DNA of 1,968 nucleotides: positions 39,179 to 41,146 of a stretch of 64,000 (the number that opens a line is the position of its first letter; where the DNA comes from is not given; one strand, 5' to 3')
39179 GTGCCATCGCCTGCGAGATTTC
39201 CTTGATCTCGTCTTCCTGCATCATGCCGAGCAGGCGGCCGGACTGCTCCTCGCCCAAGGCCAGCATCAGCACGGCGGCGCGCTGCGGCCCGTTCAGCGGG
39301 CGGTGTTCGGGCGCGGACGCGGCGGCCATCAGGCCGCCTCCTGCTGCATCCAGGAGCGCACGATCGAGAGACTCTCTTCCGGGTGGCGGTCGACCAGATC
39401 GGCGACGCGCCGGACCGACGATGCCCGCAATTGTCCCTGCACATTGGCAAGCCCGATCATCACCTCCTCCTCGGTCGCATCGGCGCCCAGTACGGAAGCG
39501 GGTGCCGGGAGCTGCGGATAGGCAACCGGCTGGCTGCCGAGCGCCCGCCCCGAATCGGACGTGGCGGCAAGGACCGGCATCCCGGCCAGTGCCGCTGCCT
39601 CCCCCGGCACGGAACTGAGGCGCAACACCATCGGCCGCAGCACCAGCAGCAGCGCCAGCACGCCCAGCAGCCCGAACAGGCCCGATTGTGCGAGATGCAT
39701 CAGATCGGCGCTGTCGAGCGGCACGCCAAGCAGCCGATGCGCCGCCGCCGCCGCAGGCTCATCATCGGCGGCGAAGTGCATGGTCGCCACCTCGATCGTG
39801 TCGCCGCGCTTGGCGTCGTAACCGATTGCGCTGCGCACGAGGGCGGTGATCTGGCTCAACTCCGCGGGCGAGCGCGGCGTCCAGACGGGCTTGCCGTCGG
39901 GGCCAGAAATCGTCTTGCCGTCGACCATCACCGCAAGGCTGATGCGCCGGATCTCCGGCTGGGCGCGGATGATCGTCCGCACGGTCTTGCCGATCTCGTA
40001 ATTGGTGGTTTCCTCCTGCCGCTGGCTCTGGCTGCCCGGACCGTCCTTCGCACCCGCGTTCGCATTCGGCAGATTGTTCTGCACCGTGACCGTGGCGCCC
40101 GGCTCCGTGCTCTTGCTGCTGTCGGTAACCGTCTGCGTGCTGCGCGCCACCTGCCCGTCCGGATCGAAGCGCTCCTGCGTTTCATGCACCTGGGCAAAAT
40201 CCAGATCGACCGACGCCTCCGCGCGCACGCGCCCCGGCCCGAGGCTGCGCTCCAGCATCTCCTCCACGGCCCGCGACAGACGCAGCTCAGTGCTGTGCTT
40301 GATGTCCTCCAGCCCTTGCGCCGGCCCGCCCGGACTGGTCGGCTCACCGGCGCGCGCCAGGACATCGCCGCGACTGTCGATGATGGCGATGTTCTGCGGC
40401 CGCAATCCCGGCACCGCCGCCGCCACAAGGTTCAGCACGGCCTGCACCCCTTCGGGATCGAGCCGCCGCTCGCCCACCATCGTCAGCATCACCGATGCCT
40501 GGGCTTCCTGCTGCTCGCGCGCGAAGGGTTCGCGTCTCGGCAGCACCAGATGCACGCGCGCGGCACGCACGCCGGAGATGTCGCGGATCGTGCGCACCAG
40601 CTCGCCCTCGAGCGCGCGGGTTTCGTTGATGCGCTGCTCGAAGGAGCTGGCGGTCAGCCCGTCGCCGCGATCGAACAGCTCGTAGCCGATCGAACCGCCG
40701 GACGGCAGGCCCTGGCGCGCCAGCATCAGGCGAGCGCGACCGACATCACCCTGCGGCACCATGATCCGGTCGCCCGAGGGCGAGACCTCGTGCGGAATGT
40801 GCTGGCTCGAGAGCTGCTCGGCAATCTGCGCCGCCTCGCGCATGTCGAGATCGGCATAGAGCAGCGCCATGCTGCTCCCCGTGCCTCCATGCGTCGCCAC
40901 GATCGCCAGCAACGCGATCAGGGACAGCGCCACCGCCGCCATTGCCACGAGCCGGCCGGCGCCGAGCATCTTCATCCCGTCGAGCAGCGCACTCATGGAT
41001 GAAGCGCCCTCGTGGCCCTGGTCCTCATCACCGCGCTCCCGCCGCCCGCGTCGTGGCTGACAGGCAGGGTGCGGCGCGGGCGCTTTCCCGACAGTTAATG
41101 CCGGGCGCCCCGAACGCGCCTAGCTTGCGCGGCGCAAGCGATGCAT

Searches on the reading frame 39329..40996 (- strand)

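Call 69: search_protein_families(library=pfam, proteins=[window:39329-40996:-], max_evalue=0.00001)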
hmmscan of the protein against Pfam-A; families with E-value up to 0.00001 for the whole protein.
window:39329-40996:- (555 aa): 2 families
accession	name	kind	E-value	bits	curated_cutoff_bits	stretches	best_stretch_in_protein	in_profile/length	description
PF01514.23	YscJ_FliF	-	6e-59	199.3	24.4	1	41-214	4-178/179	Secretory protein of YscJ/FliF family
PF08345.17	YscJ_FliF_C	-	2.8e-45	154.8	23.8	1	248-408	1-147/147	Flagellar M-ring protein C-terminal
